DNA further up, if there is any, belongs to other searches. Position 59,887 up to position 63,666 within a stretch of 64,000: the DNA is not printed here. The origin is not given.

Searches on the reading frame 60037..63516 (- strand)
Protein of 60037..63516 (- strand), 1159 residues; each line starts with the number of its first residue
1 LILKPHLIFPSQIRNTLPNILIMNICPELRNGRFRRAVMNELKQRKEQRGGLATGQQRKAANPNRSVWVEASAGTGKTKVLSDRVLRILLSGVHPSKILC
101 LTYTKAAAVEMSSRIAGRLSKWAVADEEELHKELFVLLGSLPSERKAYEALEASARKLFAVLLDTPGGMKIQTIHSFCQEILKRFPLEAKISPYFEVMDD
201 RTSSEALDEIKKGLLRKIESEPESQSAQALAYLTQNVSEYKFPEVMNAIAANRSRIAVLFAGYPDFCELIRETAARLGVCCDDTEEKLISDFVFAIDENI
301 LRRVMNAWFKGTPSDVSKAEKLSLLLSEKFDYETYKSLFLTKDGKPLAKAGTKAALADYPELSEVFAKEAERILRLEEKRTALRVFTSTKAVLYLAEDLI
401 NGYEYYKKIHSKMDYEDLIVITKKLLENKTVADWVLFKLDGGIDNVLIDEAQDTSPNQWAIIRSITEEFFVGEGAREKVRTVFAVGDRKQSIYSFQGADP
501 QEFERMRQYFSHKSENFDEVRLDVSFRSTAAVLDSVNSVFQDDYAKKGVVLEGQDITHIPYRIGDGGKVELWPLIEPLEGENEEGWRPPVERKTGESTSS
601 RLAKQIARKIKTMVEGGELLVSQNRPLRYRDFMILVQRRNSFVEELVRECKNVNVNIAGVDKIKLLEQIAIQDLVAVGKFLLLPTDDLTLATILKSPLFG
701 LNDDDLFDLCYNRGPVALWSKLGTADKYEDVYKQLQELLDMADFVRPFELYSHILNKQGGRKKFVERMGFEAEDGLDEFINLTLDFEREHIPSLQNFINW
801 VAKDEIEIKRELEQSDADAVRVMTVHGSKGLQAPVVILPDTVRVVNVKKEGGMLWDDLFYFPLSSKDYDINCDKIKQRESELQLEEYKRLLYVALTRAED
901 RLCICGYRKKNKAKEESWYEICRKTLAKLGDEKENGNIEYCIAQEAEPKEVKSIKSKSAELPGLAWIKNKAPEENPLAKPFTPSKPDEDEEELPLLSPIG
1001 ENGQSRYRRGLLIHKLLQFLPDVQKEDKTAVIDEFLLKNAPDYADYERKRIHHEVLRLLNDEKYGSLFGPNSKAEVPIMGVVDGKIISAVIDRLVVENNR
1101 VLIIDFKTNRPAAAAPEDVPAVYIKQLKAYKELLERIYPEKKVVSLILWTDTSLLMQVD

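Call 16: search_protein_families(library=pfam, proteins=[window:60037-63516:-], max_evalue=0.00001)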
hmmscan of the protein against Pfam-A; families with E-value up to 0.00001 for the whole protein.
window:60037-63516:- (1159 aa): 5 families
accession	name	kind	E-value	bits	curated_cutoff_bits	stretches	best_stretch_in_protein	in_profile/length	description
PF00580.27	UvrD-helicase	-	1.3e-52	179.6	23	1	56-510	4-270/271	UvrD/REP helicase N-terminal domain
PF13361.12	UvrD_C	-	3.8e-21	76.3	25.6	1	521-905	2-346/350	UvrD-like helicase C-terminal domain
PF13245.12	AAA_19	-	4.5e-12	46.7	25.1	0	61-118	8-64/134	AAA domain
PF13538.12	UvrD_C_2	-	2.8e-09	37.1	27.4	0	820-841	2-25/52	UvrD-like helicase C-terminal domain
PF12705.13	PDDEXK_1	-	6e-08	33.4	22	1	1004-1148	32-186/247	PD-(D/E)XK nuclease superfamily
